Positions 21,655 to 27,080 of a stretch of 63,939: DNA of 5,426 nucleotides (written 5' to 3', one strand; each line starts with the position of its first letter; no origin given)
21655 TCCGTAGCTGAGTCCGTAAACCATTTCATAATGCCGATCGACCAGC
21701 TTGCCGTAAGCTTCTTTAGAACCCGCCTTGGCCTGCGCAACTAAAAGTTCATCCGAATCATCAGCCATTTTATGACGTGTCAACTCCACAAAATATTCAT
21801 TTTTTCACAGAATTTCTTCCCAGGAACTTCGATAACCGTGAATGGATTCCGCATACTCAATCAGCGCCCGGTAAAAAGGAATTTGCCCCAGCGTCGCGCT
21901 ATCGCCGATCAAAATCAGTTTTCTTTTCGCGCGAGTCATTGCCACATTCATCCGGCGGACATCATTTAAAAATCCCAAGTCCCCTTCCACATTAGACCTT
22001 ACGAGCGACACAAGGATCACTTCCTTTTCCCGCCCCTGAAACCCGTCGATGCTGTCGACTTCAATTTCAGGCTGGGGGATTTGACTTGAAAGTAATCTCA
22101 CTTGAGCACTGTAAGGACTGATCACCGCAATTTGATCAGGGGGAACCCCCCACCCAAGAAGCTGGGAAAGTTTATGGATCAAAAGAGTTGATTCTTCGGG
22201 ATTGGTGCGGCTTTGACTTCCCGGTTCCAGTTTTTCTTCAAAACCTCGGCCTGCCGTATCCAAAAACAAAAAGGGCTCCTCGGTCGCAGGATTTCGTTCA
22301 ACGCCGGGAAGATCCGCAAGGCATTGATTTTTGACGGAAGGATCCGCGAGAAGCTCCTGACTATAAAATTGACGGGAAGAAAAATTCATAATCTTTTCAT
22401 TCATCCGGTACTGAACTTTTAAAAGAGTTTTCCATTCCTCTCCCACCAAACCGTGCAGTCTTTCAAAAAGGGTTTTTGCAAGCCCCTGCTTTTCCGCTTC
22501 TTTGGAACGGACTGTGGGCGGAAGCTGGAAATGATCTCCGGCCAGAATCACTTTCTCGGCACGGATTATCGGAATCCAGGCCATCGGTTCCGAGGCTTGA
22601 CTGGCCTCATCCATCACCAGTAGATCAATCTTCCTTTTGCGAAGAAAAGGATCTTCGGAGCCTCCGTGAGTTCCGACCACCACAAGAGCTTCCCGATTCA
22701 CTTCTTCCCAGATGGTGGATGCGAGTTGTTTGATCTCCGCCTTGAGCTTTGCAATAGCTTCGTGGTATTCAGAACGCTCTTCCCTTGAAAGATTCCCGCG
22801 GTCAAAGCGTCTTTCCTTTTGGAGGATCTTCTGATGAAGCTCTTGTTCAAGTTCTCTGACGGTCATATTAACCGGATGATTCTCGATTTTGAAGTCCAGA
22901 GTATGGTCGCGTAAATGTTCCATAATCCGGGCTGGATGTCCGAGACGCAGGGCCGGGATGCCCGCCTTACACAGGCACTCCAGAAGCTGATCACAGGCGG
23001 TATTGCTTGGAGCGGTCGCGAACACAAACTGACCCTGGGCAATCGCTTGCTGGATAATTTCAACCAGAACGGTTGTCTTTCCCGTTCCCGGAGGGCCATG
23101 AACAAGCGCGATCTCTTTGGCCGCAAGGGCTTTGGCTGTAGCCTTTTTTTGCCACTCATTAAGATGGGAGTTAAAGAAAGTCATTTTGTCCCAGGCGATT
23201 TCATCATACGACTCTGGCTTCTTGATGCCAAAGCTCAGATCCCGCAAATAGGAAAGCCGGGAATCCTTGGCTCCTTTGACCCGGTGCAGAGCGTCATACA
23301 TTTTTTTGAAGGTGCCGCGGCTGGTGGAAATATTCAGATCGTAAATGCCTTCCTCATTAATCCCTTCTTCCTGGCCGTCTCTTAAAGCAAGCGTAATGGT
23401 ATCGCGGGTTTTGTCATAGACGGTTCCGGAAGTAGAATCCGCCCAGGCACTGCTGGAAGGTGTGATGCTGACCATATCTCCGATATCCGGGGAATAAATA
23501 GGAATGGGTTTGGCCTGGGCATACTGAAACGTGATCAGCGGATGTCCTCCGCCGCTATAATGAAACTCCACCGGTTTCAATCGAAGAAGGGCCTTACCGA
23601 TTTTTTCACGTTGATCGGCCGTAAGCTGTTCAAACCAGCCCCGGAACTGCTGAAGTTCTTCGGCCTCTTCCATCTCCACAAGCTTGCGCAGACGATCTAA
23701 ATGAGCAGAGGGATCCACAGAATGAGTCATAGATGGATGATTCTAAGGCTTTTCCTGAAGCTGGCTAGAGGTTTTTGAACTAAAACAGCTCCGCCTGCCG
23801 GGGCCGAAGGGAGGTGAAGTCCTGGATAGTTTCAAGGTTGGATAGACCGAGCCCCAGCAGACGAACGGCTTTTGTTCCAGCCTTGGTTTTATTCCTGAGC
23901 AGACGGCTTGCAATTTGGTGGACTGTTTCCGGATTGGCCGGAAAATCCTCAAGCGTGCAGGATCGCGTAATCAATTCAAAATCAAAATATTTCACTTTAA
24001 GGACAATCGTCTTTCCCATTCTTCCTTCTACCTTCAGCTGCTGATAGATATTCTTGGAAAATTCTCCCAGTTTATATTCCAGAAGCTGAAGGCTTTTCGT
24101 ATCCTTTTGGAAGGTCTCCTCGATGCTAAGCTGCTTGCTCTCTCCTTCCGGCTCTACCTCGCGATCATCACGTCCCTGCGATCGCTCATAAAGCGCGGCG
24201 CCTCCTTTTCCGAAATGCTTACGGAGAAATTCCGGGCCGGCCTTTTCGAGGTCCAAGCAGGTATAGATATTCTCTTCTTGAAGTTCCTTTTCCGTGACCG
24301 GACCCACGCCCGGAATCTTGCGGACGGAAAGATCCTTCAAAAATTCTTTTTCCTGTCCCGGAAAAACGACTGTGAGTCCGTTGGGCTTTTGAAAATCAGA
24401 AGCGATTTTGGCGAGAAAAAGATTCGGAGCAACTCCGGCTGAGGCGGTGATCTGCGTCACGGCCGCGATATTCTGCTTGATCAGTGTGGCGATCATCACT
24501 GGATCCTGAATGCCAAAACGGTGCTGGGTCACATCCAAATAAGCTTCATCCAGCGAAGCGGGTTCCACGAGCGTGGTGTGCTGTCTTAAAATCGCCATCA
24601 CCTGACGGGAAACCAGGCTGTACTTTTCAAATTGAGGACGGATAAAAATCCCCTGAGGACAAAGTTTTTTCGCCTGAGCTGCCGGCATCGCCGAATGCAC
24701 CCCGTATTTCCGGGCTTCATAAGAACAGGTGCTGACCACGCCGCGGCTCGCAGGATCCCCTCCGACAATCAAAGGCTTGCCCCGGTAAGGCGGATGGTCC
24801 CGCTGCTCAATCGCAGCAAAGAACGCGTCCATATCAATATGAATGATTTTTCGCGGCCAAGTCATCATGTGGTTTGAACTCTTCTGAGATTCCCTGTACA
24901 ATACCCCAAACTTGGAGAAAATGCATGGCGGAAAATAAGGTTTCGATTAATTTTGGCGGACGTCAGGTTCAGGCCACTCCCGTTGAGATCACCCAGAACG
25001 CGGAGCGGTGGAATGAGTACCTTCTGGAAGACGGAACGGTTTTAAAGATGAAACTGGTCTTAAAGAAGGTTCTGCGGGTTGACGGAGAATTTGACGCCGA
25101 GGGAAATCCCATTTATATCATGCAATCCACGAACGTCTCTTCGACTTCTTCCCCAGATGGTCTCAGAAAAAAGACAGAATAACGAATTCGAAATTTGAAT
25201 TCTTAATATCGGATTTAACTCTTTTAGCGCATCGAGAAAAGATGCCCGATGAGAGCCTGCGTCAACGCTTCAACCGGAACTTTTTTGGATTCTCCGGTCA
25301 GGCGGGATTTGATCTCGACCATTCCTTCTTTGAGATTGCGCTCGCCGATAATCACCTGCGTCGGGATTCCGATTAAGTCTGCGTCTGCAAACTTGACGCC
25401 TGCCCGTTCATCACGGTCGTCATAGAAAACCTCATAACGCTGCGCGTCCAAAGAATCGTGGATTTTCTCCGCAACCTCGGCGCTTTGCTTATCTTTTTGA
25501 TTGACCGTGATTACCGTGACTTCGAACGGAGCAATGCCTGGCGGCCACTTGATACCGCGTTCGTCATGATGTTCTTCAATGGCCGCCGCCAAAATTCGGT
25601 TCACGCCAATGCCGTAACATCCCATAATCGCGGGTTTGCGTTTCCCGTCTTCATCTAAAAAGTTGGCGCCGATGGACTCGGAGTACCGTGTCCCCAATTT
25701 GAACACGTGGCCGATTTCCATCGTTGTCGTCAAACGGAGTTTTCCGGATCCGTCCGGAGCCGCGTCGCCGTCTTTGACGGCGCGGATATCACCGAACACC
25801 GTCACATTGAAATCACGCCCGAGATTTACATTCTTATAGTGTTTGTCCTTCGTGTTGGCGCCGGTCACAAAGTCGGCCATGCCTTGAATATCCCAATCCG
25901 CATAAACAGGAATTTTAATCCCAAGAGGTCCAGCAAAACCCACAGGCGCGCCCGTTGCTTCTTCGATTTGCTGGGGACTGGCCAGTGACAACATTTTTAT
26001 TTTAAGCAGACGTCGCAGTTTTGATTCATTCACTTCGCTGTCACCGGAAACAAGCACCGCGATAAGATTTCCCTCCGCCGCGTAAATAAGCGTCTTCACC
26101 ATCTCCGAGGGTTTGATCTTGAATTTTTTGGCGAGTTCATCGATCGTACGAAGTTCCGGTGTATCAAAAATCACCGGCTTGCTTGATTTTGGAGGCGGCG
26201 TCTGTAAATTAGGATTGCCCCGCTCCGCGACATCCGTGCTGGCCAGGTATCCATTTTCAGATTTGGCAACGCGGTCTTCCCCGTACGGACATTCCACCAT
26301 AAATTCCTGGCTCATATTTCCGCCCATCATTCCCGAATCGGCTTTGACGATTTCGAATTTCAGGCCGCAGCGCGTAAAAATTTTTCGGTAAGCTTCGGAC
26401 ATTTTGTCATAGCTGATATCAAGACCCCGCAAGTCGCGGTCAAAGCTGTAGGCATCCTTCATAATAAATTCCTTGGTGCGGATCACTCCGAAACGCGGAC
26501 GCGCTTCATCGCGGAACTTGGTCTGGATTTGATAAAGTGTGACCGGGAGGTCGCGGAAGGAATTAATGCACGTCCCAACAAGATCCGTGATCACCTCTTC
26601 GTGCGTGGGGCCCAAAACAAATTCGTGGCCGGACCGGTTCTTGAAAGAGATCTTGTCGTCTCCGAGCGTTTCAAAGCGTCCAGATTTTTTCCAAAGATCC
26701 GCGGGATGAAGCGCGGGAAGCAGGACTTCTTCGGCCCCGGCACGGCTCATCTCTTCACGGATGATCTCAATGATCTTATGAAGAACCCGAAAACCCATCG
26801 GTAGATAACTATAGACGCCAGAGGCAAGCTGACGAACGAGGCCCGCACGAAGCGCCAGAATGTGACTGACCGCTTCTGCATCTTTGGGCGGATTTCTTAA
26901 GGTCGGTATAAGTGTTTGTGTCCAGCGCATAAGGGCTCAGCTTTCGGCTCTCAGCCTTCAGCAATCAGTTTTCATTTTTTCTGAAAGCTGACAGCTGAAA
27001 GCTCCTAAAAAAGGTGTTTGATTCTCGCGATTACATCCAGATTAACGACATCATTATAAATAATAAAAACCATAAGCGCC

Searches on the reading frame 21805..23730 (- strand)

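Call 15: search_protein_families(library=pfam, proteins=[window:21805-23730:-], max_evalue=0.001)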
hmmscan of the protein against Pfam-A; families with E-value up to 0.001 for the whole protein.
window:21805-23730:- (641 aa): 13 families
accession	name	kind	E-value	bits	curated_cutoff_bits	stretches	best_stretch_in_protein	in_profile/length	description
PF13087.12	AAA_12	-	3.4e-57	193.6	27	1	418-611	2-194/195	AAA domain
PF13086.12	AAA_11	-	1.2e-49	169.9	27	1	189-410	1-257/257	AAA domain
PF13604.12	AAA_30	-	1.5e-15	57.9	27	1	189-251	1-64/191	AAA domain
PF13245.12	AAA_19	-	1.5e-11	45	25.1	1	194-406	1-132/134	AAA domain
PF01443.25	Viral_helicase1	-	2.1e-07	31.4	21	0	209-230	2-23/228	Viral superfamily 1 RNA helicase core domain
PF13191.12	AAA_16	-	1.1e-06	29.7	32.6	1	206-279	25-100/167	AAA ATPase domain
PF21138.3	SMUBP-2_HCS1_1B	-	3.8e-06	27.2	27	1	16-122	6-115/129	Helicase SMUBP-2/HCS1, 1B domain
PF00270.35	DEAD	-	3.9e-06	27.1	26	0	193-259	3-71/167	DEAD/DEAH box helicase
PF13401.12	AAA_22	-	1.4e-05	25.9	27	1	205-256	5-57/130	AAA domain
PF09848.15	SLFN-g3_helicase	-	5.2e-05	23.1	24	1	205-381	1-93/354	Schlafen group 3, DNA/RNA helicase domain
PF04851.21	ResIII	-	0.00024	21.5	22.5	0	189-253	3-73/164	Type III restriction enzyme, res subunit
PF20720.3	nSTAND3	-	0.00034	20.8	27.2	1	198-238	10-51/155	Novel STAND NTPase 3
PF05127.21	NAT10_TcmA_helicase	-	0.00038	20.8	22.7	0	210-255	2-48/176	RNA cytidine acetyltransferase NAT10/TcmA, helicase domain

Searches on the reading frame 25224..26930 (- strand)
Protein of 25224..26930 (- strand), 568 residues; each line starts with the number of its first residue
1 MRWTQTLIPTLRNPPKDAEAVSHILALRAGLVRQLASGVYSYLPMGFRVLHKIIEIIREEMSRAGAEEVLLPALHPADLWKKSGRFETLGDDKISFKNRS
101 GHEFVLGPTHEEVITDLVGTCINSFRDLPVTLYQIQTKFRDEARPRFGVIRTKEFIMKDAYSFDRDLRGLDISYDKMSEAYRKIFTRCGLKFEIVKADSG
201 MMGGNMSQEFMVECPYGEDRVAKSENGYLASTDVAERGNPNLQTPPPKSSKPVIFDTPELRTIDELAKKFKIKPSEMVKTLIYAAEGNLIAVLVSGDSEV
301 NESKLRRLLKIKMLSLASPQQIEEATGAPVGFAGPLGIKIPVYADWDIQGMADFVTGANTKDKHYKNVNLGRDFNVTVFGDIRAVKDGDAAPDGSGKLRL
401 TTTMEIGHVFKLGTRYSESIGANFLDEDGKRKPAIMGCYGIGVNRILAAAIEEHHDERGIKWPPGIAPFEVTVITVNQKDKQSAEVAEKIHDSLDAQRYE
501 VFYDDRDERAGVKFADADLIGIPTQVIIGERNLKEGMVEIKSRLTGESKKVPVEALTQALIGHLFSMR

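Call 15: search_protein_families(library=pfam, proteins=[window:25224-26930:-], max_evalue=0.001)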
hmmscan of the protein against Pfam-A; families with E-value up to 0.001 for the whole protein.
window:25224-26930:- (568 aa): 3 families
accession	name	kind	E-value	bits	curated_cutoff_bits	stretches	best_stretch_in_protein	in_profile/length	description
PF00587.30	tRNA-synt_2b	-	1.1e-30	107.4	29.3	1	96-454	3-179/179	tRNA synthetase class II core domain (G, H, P, S and T)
PF04073.20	tRNA_edit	-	2.7e-27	95.7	25.5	1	257-370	1-118/123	Aminoacyl-tRNA editing domain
PF03129.25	HGTP_anticodon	-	6.4e-20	71.6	21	1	470-560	1-91/94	Anticodon binding domain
